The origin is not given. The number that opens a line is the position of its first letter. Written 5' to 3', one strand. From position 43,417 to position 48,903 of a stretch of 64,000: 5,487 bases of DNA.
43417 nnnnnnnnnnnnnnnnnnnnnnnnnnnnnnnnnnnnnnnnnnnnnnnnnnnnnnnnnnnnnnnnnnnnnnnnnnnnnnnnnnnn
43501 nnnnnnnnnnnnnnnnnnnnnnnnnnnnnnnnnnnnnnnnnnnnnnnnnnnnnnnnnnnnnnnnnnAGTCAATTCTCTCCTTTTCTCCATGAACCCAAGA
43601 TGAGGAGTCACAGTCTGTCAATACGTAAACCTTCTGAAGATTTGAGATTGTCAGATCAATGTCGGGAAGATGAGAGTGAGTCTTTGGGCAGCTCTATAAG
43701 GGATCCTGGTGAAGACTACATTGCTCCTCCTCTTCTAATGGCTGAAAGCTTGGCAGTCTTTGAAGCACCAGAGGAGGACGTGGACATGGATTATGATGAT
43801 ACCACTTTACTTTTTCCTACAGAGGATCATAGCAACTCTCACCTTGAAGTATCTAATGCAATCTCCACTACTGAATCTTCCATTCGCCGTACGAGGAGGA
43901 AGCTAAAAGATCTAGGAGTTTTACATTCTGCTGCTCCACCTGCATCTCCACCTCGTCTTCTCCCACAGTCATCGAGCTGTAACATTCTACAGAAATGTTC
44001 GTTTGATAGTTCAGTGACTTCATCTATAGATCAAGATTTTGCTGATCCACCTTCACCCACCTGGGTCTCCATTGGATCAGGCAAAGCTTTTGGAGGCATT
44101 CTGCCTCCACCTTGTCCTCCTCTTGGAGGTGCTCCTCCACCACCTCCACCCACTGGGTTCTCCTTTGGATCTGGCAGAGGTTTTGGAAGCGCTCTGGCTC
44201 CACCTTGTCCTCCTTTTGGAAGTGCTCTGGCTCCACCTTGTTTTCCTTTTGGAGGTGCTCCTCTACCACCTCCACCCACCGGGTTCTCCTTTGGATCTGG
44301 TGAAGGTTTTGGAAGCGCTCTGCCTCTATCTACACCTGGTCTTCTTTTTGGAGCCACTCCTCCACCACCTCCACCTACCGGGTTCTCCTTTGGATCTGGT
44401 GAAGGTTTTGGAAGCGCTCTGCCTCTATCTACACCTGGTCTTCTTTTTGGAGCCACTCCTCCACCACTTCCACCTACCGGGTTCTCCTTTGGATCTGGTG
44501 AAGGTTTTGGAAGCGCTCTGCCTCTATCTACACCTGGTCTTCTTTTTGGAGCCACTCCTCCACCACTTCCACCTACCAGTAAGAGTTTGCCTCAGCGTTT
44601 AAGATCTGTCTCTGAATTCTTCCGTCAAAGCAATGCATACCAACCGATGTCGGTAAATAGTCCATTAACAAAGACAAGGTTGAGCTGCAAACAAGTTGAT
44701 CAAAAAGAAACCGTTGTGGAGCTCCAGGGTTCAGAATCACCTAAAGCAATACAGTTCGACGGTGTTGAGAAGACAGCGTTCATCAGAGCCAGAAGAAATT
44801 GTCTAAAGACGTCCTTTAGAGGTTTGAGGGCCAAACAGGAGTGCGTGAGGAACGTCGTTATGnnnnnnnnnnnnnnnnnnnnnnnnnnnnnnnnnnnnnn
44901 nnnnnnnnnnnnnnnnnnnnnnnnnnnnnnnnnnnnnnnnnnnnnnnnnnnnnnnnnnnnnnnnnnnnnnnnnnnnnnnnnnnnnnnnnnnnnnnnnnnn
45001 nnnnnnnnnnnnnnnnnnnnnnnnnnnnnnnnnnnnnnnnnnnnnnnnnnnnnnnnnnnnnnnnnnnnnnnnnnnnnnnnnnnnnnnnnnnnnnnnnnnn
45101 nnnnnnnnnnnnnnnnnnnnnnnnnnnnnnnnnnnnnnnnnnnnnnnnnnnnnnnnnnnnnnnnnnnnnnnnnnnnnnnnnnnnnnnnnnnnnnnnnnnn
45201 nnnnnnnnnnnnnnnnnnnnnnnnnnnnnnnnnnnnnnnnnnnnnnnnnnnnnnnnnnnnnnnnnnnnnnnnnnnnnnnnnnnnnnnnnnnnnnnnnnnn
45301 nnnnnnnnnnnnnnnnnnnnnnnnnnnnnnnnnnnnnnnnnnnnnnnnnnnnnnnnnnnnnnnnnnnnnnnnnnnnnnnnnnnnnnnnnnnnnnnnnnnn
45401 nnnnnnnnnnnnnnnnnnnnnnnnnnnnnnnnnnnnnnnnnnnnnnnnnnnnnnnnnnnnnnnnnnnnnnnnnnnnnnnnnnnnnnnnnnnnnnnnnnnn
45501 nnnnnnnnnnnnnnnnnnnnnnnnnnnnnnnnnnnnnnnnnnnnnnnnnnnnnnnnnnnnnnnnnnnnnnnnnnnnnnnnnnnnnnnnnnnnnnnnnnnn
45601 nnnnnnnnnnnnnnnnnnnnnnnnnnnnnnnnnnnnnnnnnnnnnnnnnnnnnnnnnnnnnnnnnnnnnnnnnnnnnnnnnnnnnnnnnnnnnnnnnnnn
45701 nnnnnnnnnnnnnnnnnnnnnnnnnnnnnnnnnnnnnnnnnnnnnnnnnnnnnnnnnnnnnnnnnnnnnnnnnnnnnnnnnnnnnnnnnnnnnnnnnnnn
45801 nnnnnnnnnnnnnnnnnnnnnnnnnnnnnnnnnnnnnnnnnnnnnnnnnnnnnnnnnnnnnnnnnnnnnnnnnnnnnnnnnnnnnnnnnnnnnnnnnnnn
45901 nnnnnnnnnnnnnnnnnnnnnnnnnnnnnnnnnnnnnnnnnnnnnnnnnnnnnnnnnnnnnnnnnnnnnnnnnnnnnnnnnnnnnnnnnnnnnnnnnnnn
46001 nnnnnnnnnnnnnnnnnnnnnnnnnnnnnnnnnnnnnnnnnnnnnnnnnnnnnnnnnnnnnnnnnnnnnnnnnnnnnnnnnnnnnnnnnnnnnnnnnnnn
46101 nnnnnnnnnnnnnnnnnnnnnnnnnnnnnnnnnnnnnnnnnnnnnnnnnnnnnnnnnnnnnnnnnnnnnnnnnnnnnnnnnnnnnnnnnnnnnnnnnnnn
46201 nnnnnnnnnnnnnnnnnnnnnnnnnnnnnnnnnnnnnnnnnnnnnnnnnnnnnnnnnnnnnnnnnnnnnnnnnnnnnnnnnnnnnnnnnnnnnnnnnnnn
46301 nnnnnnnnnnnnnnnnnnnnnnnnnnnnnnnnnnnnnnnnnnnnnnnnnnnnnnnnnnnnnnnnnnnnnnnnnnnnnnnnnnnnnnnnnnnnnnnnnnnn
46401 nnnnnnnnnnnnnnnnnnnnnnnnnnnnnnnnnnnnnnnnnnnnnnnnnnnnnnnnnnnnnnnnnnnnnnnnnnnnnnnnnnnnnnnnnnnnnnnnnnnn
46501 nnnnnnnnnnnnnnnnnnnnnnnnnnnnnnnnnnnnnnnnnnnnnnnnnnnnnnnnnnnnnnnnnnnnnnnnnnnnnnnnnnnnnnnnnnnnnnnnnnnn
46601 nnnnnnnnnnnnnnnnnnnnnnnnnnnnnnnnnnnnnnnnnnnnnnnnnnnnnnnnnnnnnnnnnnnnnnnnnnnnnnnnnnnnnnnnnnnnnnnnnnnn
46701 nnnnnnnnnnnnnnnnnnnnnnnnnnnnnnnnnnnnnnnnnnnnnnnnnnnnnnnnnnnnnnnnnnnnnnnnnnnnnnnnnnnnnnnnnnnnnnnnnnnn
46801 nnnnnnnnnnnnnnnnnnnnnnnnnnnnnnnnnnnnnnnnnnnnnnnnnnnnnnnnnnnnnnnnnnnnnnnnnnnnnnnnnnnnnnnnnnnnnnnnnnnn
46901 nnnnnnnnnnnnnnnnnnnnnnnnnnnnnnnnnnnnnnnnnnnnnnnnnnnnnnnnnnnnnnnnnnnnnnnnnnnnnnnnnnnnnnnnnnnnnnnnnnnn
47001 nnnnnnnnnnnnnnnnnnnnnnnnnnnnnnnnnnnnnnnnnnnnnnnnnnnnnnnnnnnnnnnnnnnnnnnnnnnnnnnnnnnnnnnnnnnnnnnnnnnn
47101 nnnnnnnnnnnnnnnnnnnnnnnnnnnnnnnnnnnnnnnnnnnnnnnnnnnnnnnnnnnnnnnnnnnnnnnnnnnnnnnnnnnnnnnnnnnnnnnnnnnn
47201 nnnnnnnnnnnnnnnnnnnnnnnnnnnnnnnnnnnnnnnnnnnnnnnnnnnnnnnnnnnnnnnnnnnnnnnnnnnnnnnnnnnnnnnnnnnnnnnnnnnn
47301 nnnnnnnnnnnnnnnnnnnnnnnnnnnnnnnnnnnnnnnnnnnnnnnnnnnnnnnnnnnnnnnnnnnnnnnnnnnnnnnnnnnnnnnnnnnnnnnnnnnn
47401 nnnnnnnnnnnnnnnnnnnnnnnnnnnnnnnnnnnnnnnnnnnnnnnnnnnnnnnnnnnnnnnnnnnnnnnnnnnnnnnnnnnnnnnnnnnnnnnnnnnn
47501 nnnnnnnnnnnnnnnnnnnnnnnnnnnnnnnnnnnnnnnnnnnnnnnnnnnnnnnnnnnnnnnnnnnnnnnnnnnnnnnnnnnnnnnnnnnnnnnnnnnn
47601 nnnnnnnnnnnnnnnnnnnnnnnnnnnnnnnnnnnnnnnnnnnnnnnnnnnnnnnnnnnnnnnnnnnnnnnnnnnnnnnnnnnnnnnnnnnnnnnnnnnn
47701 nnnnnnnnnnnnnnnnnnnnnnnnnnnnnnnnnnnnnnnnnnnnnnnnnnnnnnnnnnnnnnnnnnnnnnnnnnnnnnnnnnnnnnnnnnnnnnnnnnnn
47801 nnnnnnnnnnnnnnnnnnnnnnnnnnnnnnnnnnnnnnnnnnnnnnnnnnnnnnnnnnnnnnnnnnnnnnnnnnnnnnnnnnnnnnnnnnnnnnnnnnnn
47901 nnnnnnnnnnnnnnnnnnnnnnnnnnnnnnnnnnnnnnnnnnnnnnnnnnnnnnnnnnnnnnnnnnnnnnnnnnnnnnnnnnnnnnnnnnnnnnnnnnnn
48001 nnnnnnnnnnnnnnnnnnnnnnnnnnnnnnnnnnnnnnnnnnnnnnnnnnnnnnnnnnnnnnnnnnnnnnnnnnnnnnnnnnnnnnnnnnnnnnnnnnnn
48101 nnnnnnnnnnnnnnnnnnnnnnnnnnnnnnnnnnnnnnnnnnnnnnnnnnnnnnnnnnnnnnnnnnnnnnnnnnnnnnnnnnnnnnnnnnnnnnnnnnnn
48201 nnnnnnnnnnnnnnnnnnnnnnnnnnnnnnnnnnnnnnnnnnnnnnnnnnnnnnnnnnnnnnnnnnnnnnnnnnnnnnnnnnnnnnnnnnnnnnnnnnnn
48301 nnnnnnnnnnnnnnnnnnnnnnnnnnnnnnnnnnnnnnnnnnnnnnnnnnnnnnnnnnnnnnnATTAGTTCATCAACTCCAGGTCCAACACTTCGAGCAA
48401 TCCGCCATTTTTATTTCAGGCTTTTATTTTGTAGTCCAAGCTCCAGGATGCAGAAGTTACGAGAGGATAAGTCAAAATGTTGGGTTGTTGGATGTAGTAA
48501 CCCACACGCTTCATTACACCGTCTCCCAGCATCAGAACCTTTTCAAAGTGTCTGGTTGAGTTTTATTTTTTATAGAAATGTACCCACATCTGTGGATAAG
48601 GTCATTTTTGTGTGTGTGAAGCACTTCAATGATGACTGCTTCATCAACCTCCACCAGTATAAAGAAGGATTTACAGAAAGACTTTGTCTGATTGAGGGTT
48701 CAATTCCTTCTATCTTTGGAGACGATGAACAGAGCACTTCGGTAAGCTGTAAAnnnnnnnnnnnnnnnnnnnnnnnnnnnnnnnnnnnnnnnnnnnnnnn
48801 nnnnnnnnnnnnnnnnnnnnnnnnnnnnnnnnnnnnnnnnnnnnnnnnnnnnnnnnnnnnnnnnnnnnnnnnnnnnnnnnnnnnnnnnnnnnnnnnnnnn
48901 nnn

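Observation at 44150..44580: Recently expanded ~108-nt coding tandem repeat (FG/GFG-like, Pro-rich) in the large parp4 exon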

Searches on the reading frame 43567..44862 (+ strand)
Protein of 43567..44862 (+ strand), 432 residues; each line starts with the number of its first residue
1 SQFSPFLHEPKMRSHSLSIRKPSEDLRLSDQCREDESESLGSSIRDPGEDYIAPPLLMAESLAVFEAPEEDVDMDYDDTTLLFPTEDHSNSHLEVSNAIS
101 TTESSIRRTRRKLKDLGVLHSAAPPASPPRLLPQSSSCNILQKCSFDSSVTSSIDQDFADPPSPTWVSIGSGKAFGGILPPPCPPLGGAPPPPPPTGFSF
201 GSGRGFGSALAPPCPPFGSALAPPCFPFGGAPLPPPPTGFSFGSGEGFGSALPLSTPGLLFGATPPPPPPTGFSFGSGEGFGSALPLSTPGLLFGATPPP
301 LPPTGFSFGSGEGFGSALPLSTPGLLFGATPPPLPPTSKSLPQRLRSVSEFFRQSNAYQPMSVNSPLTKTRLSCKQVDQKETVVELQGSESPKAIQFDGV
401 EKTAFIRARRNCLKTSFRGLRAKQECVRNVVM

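Call 5: find_homologous_proteins(query=window:43600-44862:+)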
Query window:43600-44862:+: 8000 candidates shared short words with the query, none scored E <= 0.001.

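Call 12: search_protein_families(library=pfam, proteins=[window:43567-44862:+], max_evalue=0.01)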
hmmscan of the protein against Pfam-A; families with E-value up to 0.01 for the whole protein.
window:43567-44862:+ (432 aa): 0 families

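Call 28: search_protein_representatives(protein=window:43567-44862:+)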
Query: 432 residues. Proteins with E-value up to 0.001 (for the whole library): 1; up to 1e-10: 1; up to 1e-30: 1. The best 1 are listed.
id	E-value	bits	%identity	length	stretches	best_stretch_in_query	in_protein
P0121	6.6e-282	951.4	100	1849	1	1-432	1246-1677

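Call 29: list_cluster_members(proteins=[P0121])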
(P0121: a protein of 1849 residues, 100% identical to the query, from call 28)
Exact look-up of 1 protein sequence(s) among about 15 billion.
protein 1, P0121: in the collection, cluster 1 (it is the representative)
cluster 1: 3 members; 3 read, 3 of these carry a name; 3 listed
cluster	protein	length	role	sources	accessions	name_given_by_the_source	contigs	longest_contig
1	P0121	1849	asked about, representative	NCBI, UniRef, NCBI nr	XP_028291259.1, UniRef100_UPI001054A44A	protein mono-ADP-ribosyltransferase PARP4 isoform X2 [Gouania willdenowi] | protein mono-ADP-ribosyltransferase PARP4 isoform X2 n=1 Tax=Gouania willdenowi ...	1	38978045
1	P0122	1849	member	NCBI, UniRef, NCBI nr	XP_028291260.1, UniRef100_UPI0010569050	protein mono-ADP-ribosyltransferase PARP4 isoform X3 [Gouania willdenowi] | protein mono-ADP-ribosyltransferase PARP4 isoform X3 n=1 Tax=Gouania willdenowi ...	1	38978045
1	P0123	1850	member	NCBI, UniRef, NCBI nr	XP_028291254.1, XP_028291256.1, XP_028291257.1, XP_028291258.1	protein mono-ADP-ribosyltransferase PARP4 isoform X1 [Gouania willdenowi] | Poly [ADP-ribose] polymerase n=1 Tax=Gouania willdenowi TaxID=441366 ...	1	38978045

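Call 31: search_protein_families(library=pfam, proteins=[P0121], max_evalue=0.01)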
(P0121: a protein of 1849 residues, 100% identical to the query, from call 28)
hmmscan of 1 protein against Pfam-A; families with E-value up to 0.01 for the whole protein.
P0121 (1849 aa): 8 families
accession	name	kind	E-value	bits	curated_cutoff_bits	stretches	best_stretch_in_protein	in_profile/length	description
PF08487.16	VIT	-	4.2e-35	120.7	26.5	1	618-728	1-111/111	Vault protein inter-alpha-trypsin domain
PF00644.27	PARP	-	1e-25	90.8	26.7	1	404-562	22-197/199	Poly(ADP-ribose) polymerase catalytic domain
PF13768.12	VWA_3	-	2.5e-17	63.8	27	1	871-1022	2-155/155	von Willebrand factor type A domain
PF13757.12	VIT_2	-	1.3e-10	41.5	23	1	611-682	7-78/78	Vault protein inter-alpha-trypsin domain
PF00092.34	VWA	-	1.5e-10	42.1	23.8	1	872-1026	2-163/174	von Willebrand factor type A domain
PF16589.12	BRCT_2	-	1.2e-08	35.6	27.3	1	3-89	2-84/86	BRCT domain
PF00533.33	BRCT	-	2.3e-08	34.6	21.3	1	2-79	4-78/78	BRCA1 C Terminus (BRCT) domain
PF13519.12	VWA_2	-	1.5e-06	29.2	27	1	872-974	1-106/107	von Willebrand factor type A domain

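Call 62: predict_structure(protein=window:43567-44859:+)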
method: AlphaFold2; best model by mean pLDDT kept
length: 431 residues; sequences in the alignment: 1
mean_pLDDT: 42.2   pTM: 0.19
mean pLDDT of the five models: 42.2, 41.0, 38.0, 35.8, 35.4
residues with pLDDT >= 90: 1; 70-90: 28; 50-70: 26; < 50: 376
segments of 3 or more residues with pLDDT < 50: 1-4, 6-46, 48-67, 81-101, 103-108, 110-127, 129-160, 163-191, 194-211, 216-226, 228-330, 332-378, 380-396
pLDDT, mean of each block of 10 residues (from residue 1): 45 42 41 41 43 43 44 51 41 40 48 41 39 36 31 36 38 36 43 43 31 40 39 38 33 33 41 33 32 37 35 34 36 40 40 39 36 40 42 43 78 85 84 79
secondary structure, 60 per line:
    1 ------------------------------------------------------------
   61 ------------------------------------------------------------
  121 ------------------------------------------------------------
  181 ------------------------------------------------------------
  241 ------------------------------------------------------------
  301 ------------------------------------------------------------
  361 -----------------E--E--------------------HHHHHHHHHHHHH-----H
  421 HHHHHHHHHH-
elements in order: H402-414 H420-430

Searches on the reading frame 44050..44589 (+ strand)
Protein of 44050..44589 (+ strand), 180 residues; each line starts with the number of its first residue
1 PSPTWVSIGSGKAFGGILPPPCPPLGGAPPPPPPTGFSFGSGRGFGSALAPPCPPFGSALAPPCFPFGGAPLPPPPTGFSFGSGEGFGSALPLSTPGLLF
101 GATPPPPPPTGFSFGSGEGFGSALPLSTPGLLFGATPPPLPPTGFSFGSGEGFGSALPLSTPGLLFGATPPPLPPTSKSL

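Call 34: search_solved_structures(query=window:44050-44589:+, max_evalue=10, show_alignments=3)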
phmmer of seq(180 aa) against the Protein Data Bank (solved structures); distinct sequences matched with E-value up to 10: 0.

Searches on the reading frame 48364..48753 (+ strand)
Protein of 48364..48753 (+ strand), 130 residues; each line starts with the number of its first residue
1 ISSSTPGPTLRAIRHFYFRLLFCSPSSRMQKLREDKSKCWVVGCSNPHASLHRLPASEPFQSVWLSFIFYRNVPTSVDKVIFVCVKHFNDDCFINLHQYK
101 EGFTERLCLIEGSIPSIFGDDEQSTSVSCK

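Call 75: search_protein_families(library=pfam, proteins=[window:48364-48753:+], max_evalue=0.001)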
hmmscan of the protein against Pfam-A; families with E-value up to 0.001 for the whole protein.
window:48364-48753:+ (130 aa): 1 family
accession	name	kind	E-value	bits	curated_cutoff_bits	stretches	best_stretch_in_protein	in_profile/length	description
PF05485.17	THAP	-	7e-09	36.8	23.9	1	39-118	1-87/87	THAP domain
